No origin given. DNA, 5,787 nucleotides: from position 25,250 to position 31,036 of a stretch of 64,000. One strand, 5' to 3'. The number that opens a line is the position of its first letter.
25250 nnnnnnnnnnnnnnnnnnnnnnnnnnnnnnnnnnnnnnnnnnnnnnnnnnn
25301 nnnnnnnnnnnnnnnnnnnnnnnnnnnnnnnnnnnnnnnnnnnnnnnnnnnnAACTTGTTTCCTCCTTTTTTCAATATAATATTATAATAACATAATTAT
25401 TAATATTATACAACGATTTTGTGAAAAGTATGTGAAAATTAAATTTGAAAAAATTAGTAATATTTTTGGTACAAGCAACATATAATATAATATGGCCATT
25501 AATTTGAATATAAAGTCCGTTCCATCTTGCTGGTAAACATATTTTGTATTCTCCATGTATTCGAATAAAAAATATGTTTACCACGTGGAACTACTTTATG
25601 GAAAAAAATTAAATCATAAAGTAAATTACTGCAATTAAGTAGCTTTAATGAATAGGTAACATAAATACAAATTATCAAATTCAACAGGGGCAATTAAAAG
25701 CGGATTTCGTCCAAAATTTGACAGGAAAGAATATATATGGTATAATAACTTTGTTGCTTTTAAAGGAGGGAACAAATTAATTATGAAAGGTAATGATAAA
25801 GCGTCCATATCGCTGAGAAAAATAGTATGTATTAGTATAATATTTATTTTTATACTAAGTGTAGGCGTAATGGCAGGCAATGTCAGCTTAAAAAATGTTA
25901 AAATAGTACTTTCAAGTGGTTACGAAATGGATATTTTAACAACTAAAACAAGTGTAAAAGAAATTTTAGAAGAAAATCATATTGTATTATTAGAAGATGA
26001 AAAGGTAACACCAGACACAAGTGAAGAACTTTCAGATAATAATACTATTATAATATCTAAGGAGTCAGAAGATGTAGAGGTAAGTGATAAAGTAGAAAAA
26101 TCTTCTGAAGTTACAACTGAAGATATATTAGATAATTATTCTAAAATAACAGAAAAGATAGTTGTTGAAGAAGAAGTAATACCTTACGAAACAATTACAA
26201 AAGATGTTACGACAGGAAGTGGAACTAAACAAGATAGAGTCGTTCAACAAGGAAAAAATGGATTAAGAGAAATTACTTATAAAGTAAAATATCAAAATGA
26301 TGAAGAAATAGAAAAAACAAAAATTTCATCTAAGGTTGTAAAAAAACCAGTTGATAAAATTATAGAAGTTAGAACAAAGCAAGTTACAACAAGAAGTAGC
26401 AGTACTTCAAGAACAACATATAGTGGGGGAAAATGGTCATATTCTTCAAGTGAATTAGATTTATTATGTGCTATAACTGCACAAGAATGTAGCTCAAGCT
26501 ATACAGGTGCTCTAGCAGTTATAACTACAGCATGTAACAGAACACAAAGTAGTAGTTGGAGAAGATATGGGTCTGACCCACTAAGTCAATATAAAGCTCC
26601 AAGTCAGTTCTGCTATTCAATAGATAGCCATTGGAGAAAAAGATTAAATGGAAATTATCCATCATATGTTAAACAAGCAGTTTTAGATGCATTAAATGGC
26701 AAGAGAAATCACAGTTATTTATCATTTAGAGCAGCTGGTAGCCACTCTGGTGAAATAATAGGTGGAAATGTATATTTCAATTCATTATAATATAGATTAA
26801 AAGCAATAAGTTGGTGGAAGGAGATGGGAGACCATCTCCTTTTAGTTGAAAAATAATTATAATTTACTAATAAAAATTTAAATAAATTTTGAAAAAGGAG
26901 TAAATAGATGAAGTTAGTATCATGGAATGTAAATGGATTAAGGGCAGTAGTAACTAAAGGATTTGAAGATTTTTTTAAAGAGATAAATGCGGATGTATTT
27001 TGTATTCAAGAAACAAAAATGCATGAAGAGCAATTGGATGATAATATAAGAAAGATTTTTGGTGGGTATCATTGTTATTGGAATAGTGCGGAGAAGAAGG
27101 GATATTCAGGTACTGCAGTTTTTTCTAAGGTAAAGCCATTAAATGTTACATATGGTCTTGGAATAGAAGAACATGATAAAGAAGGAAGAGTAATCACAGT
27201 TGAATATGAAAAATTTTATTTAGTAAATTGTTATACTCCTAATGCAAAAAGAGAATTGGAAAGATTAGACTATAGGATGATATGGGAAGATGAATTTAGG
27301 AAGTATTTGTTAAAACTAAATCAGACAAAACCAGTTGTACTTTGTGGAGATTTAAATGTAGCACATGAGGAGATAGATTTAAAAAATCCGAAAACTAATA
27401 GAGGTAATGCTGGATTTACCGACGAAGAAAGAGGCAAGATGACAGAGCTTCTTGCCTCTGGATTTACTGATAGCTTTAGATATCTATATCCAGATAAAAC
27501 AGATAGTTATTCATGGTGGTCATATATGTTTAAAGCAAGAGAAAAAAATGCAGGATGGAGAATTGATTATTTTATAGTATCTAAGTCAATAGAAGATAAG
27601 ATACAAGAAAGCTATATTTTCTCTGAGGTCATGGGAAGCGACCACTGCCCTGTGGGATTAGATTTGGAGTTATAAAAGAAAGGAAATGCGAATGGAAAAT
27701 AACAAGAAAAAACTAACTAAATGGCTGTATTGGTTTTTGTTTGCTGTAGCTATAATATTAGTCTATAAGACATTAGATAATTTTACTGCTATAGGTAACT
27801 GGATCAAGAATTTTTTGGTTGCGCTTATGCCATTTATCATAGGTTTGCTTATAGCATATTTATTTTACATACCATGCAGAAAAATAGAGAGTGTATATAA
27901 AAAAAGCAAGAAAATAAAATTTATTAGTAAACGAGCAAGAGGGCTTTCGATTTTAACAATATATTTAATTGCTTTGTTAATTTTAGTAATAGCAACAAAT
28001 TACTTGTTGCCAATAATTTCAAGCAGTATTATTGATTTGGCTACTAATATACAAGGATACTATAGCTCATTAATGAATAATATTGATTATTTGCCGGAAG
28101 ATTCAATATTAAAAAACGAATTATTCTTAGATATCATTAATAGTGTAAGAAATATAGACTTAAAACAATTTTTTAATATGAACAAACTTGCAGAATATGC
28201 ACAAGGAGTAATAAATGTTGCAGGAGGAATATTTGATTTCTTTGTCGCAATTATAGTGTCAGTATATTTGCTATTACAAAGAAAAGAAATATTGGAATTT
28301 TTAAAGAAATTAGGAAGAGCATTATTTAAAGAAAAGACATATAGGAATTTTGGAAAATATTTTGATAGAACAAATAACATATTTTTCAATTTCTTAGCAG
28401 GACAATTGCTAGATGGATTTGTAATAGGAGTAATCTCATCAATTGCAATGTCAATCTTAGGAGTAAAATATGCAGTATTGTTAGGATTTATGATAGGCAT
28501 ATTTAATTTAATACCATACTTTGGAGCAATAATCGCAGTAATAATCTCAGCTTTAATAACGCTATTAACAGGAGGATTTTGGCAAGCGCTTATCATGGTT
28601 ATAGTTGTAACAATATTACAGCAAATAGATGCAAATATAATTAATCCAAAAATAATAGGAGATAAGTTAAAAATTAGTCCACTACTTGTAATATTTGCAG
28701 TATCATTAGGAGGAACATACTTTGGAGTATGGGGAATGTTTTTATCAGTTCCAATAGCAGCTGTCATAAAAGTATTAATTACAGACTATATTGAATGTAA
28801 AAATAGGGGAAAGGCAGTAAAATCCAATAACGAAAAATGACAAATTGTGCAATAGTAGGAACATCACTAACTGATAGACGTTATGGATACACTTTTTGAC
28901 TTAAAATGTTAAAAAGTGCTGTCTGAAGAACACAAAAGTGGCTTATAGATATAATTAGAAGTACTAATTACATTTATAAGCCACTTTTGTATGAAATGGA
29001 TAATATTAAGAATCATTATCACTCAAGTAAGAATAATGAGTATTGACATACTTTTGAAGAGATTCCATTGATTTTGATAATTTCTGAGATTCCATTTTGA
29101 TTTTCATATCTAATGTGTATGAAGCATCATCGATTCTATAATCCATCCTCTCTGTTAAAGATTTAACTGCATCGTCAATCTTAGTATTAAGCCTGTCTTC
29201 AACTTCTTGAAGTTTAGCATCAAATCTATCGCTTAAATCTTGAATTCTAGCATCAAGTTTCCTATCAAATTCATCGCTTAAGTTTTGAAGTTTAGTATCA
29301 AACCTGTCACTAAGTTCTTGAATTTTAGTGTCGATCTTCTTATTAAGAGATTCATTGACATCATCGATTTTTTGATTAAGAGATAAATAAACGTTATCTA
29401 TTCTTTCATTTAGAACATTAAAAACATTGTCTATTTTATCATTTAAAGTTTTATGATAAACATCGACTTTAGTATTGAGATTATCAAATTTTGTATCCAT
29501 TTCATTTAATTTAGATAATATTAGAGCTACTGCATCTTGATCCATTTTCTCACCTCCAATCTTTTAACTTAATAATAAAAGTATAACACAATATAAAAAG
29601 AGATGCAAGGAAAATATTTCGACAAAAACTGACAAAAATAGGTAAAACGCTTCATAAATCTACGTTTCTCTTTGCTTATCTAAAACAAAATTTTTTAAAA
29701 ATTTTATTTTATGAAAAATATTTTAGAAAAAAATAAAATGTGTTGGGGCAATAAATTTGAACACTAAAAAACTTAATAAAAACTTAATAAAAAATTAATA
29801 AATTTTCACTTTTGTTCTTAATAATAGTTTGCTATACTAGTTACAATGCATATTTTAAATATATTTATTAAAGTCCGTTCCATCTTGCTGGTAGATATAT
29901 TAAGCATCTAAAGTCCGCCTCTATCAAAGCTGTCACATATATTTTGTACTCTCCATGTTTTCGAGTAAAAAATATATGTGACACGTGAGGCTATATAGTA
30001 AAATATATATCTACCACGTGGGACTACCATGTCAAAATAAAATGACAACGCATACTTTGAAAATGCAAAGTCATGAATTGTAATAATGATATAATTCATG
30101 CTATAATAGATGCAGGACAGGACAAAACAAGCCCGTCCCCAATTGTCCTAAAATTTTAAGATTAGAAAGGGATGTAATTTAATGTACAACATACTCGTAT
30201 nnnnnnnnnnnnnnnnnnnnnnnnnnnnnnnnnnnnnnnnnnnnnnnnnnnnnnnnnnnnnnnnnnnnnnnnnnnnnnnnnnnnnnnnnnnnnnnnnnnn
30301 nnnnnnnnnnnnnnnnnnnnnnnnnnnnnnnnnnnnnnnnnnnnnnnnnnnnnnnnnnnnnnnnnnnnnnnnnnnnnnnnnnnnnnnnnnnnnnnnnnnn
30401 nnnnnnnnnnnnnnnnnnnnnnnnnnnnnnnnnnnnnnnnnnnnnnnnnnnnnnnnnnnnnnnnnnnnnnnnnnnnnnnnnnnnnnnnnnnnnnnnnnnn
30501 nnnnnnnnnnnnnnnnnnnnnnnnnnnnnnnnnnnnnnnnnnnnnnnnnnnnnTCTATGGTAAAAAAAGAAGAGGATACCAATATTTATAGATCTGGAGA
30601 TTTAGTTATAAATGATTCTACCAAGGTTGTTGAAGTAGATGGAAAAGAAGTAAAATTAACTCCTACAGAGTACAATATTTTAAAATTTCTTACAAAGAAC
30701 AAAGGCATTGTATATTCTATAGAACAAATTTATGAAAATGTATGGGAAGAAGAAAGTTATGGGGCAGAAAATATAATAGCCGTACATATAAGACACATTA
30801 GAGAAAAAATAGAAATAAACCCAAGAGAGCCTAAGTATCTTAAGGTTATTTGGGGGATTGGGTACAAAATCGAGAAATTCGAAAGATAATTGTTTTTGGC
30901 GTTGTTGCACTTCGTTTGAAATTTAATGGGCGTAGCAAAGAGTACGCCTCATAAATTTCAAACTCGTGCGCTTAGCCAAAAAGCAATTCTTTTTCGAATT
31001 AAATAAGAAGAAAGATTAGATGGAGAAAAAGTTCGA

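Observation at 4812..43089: Same triple 11-bp-phased direct repeat upstream of all three giant surface-protein loci: candidate shared regulon or promoter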

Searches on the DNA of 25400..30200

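Call 73: search_rna_families(source=window, start=25400, end=30200, threshold=evalue, max_evalue=1)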
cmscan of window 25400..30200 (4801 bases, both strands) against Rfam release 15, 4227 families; matches with E-value up to 1: 3.
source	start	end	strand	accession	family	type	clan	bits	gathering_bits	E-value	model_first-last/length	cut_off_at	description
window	28924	28996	-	RF00047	mir-2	Gene; miRNA;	-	29.2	45.5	0.013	1-72/72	no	mir-2 microRNA precursor family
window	26967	27028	+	RF04331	Plastid-clpP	Cis-reg;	-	26.4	55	0.31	1-69/69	no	Plastid-clpP 5UTR RNA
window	28938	28985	-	RF00928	mir-590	Gene; miRNA;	-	25.1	65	0.13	1-86/86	no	mir-590 microRNA precursor family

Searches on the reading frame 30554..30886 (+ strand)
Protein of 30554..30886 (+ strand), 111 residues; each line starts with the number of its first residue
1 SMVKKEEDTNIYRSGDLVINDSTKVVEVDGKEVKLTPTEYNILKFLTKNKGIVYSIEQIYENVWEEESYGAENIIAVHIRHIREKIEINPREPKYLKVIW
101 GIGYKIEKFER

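Call 45: search_solved_structures(query=window:30554-30886:+, max_evalue=1e-8, show_alignments=5)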
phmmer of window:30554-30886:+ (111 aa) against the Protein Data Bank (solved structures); distinct sequences matched with E-value up to 1e-8: 37.
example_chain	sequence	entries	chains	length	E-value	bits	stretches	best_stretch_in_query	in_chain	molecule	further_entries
1p2f_A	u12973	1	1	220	1.3e-15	60.6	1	6-107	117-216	Response Regulator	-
2hwv_A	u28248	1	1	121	1.4e-13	54.1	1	14-108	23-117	DNA-binding response regulator VicR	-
2oqr_A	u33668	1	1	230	1.5e-13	53.9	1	9-107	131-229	Sensory transduction protein regX3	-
2zxj_A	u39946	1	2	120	3.3e-13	52.9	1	10-110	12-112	Transcriptional regulatory protein walR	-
4ixa_A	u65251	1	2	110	3.5e-13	52.8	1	16-108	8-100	Response regulator SaeR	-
4u88_A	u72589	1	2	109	3.7e-13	52.7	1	17-108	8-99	Transcriptional regulator SaeR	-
3rjp_A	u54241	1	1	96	4.4e-13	52.5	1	16-107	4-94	CovR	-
4qwq_B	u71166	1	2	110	4.6e-13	52.4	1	16-108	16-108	Response regulator SaeR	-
6kyx_A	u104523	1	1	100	7.7e-13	51.7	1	17-106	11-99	DNA-binding response regulator ArlR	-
6iju_A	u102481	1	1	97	7.9e-13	51.6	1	18-106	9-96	DNA-binding response regulator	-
6is4_A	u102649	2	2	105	8.2e-13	51.6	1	17-106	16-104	Response regulator ArlR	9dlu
2d1v_A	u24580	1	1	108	8.4e-13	51.6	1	7-108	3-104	Transcriptional regulatory protein yycF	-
5za3_A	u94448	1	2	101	1.2e-12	51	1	15-109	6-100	DNA-binding response regulator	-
8hml_A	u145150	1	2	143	1.4e-12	50.8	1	13-107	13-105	DNA-binding response OmpR family regulator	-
8hig_A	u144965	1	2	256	3.6e-12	49.5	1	11-107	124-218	DNA-binding response OmpR family regulator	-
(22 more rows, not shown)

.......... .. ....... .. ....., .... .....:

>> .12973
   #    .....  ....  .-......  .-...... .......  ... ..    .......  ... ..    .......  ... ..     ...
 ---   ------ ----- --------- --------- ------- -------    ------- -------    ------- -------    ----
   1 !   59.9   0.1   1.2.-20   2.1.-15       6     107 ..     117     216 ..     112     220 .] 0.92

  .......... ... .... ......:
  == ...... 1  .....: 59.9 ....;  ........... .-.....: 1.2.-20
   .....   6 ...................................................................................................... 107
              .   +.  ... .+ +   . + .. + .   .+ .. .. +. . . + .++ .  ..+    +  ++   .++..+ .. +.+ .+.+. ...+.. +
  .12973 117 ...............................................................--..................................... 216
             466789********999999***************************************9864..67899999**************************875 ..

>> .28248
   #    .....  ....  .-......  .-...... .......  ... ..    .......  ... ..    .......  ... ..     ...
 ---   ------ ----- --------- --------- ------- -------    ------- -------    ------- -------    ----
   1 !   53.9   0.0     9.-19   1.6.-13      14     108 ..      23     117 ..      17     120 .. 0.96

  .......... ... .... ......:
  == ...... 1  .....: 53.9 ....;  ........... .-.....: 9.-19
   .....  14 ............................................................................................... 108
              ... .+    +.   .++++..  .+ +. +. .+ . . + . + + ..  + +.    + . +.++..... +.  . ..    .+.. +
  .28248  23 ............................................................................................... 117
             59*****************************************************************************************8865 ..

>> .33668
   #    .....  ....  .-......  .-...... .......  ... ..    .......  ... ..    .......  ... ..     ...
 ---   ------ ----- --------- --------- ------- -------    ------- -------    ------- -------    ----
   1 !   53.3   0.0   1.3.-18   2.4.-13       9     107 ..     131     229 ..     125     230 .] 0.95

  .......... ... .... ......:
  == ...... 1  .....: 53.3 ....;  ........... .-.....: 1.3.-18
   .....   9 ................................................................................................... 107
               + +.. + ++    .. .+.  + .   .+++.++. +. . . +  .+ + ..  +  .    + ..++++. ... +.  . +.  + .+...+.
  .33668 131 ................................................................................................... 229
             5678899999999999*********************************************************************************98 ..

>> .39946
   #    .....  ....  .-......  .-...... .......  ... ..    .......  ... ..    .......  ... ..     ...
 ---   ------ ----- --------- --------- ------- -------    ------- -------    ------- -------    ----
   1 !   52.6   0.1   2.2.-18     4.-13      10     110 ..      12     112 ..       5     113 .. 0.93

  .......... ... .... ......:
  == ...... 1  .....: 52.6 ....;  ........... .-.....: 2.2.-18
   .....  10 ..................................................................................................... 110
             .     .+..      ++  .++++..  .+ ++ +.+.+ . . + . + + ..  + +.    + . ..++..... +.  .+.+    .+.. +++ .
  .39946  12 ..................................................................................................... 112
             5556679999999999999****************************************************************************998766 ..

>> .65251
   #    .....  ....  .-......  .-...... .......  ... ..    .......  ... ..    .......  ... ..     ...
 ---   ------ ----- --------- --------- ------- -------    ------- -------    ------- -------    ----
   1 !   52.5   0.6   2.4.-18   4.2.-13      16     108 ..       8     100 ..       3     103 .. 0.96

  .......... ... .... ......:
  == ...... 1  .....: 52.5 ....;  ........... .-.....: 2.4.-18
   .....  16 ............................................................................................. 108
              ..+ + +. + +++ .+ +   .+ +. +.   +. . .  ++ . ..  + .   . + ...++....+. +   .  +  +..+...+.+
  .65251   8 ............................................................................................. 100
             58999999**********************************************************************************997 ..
